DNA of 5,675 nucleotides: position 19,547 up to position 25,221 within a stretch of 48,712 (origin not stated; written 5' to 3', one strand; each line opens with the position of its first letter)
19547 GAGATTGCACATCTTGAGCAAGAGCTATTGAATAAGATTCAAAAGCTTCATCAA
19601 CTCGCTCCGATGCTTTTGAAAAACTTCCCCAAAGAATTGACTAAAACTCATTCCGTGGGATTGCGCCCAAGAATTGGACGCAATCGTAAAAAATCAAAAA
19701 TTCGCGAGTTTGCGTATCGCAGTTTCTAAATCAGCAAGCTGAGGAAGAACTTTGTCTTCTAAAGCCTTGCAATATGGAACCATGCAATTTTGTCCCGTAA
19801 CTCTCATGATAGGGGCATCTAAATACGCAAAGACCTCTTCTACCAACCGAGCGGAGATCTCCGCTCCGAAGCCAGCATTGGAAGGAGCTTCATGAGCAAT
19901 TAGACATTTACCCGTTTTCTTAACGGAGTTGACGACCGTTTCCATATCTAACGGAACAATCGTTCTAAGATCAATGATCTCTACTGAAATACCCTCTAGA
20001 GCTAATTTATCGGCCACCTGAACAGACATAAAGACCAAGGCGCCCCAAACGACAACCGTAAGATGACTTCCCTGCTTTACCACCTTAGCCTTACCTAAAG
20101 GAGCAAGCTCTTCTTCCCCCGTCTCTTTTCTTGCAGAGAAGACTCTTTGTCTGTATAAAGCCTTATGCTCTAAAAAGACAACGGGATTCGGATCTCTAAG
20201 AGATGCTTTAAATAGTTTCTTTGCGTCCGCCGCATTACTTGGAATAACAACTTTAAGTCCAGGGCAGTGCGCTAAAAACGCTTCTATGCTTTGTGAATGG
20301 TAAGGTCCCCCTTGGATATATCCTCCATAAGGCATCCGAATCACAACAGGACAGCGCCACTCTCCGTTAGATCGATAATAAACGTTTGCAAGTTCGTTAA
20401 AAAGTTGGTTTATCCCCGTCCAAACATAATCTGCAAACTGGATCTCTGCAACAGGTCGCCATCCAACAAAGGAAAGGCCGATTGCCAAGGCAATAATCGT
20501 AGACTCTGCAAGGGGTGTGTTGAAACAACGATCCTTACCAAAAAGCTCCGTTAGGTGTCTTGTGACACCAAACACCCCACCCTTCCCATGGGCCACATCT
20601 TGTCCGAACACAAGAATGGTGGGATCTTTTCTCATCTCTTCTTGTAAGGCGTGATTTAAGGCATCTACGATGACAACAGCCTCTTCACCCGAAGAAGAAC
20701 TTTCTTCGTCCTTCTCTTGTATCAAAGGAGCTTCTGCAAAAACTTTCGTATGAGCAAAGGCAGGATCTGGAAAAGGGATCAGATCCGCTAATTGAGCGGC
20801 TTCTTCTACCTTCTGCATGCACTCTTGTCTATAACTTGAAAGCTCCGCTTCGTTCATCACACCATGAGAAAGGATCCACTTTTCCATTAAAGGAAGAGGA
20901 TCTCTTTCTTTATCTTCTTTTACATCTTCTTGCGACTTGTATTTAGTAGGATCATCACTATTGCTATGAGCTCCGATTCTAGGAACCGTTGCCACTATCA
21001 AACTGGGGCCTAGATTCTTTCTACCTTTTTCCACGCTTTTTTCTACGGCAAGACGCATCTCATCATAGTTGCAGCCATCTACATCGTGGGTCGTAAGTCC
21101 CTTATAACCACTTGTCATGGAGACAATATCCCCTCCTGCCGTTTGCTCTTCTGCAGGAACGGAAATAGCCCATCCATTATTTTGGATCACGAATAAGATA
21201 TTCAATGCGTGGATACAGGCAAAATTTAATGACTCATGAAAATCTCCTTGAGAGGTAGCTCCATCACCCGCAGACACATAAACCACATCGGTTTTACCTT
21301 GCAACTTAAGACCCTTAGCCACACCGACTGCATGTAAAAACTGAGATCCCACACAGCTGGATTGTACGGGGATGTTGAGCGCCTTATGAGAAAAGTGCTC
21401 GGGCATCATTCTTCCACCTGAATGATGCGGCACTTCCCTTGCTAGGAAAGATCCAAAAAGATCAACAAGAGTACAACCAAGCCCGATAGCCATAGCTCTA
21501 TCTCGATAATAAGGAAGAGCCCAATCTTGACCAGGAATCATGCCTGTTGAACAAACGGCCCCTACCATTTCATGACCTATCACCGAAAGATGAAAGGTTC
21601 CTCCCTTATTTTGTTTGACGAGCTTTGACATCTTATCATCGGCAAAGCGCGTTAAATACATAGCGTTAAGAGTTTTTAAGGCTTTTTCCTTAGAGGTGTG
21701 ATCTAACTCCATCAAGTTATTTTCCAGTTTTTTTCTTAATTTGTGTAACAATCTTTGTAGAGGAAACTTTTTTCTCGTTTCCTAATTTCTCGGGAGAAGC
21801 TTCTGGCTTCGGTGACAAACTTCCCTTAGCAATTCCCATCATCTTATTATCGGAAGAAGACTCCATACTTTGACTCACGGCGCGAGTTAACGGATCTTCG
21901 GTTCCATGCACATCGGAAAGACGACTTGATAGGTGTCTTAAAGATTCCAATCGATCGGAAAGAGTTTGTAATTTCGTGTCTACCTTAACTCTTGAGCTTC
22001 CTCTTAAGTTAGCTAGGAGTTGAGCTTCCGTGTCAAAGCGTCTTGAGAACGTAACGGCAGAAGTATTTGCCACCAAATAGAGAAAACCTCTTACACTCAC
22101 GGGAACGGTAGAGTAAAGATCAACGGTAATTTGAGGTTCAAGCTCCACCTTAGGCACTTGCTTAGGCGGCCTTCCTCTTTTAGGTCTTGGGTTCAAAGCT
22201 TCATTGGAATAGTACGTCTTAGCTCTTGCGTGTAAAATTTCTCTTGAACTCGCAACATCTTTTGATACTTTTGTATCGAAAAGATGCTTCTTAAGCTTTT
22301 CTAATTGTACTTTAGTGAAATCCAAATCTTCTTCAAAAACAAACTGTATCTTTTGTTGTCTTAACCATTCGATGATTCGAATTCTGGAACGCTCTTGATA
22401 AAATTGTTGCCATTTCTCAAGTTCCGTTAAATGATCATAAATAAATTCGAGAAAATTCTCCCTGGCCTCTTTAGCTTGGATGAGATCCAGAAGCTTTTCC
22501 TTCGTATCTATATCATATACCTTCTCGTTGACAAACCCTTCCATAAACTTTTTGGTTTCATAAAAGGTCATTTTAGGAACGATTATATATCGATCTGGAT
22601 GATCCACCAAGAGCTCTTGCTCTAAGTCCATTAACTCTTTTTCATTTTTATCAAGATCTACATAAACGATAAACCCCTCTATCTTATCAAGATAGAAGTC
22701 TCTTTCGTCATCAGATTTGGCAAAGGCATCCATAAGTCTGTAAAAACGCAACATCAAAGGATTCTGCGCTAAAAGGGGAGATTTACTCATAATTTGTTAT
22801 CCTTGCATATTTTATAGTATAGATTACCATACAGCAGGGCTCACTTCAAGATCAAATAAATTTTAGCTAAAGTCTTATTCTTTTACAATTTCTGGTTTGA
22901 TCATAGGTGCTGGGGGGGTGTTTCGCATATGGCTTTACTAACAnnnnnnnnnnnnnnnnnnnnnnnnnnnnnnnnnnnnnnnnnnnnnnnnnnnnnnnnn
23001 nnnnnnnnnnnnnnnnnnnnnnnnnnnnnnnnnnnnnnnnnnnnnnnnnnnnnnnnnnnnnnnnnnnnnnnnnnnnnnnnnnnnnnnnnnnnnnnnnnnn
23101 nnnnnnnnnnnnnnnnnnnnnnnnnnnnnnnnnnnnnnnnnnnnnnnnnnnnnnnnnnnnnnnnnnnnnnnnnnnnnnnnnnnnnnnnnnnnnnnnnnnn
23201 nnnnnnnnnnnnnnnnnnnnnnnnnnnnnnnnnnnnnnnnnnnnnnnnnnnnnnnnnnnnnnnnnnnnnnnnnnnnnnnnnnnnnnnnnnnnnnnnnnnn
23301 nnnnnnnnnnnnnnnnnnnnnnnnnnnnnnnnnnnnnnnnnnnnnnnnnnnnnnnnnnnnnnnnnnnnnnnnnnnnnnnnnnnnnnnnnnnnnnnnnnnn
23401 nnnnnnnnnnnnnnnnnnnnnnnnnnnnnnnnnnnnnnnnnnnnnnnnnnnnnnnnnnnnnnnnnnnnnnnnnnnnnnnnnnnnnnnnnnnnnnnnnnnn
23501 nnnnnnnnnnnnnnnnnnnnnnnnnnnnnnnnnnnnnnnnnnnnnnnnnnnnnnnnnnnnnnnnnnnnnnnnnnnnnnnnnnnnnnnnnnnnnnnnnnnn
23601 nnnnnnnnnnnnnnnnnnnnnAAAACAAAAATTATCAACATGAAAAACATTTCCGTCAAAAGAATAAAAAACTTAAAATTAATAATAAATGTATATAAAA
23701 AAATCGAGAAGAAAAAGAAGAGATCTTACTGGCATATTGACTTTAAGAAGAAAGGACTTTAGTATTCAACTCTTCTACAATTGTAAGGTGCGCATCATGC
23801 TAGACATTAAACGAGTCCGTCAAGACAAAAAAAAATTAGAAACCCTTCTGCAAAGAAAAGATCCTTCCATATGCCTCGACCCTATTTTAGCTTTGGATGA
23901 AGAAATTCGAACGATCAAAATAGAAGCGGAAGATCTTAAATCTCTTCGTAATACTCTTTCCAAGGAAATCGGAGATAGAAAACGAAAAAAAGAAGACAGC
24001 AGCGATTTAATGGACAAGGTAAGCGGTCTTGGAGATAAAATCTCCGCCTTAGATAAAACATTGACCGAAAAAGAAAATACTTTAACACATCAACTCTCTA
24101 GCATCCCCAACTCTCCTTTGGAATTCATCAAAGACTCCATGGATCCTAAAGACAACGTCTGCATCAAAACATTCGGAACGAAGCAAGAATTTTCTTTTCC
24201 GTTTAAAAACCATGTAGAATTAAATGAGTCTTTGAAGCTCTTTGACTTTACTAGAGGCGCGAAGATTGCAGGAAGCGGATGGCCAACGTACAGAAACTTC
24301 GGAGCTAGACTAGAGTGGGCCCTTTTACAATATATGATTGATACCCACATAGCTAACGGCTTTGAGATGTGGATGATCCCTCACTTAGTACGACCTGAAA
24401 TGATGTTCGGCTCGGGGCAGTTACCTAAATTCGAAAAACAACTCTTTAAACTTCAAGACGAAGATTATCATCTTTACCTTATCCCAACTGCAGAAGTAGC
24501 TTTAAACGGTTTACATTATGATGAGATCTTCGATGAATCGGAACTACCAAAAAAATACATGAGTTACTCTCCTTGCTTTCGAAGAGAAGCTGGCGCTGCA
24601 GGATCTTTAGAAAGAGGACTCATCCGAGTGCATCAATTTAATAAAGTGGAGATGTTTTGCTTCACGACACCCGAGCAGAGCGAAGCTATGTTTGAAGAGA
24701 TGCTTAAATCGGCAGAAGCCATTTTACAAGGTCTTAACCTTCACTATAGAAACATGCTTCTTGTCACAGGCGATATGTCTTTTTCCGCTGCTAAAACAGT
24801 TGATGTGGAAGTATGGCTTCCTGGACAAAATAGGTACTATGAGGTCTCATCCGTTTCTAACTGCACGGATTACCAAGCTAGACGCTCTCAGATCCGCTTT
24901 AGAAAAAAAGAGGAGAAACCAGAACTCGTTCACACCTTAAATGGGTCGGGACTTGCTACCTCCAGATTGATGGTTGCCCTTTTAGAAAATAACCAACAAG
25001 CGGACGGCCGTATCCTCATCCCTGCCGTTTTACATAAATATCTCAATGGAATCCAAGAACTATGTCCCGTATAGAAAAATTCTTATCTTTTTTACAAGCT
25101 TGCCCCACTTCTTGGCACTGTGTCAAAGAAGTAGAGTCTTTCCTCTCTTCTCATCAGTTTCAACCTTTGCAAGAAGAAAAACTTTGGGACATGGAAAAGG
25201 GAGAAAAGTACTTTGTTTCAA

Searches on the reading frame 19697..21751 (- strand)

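Call 51: search_protein_families(library=pfam, proteins=[window:19697-21751:-], max_evalue=0.00001)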
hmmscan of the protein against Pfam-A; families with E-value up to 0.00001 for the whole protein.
window:19697-21751:- (685 aa): 3 families
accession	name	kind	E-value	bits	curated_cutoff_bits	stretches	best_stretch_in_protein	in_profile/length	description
PF00676.26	E1_dh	-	5.3e-55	186.9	22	1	30-330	3-299/300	Dehydrogenase E1 component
PF02779.29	Transket_pyr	-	7.8e-41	140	27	1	361-534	5-173/174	Transketolase, pyrimidine binding domain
PF02780.25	Transketolase_C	-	2.3e-35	121.6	25.9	1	553-673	1-122/124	Transketolase, C-terminal domain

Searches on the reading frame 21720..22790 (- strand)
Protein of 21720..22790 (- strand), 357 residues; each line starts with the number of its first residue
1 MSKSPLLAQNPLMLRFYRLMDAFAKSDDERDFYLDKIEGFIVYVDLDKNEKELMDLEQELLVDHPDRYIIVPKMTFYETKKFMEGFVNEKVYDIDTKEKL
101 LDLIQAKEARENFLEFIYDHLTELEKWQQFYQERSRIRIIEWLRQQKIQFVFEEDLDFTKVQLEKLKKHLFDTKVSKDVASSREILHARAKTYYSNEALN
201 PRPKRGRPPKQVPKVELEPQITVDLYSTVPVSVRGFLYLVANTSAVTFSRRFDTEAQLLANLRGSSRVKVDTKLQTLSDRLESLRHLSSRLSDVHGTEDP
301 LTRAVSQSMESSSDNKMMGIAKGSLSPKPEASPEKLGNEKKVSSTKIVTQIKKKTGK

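Call 51: search_protein_families(library=pfam, proteins=[window:21720-22790:-], max_evalue=0.00001)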
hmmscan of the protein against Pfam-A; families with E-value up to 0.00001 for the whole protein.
window:21720-22790:- (357 aa): 1 family
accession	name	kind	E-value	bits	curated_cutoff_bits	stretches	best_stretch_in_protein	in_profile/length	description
PF03682.18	UPF0158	-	5.2e-73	244.7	21.1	1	9-166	1-157/157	Uncharacterised protein family (UPF0158)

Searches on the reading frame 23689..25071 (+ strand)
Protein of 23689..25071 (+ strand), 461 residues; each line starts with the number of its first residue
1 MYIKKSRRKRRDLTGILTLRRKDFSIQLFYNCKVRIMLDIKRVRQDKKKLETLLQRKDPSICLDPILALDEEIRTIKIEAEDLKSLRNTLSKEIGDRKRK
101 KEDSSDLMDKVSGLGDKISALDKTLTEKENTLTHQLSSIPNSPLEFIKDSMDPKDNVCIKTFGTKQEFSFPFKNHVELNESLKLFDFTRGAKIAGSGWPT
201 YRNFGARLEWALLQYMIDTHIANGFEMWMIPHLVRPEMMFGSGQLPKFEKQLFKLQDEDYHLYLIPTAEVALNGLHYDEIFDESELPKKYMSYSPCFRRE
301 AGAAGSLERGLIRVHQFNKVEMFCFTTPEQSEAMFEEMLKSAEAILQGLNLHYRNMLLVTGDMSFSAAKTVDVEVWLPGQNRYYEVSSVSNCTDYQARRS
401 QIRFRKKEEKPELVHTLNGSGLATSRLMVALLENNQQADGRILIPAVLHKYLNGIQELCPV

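Call 51: search_protein_families(library=pfam, proteins=[window:23689-25071:+], max_evalue=0.00001)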
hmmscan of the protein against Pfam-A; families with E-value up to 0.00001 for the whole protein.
window:23689-25071:+ (461 aa): 2 families
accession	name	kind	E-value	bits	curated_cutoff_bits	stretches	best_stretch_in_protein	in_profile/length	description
PF00587.30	tRNA-synt_2b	-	1.4e-41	143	29.3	1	253-435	1-179/179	tRNA synthetase class II core domain (G, H, P, S and T)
PF02403.27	Seryl_tRNA_N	-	1.1e-23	84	28.2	1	37-143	1-108/108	Seryl-tRNA synthetase N-terminal domain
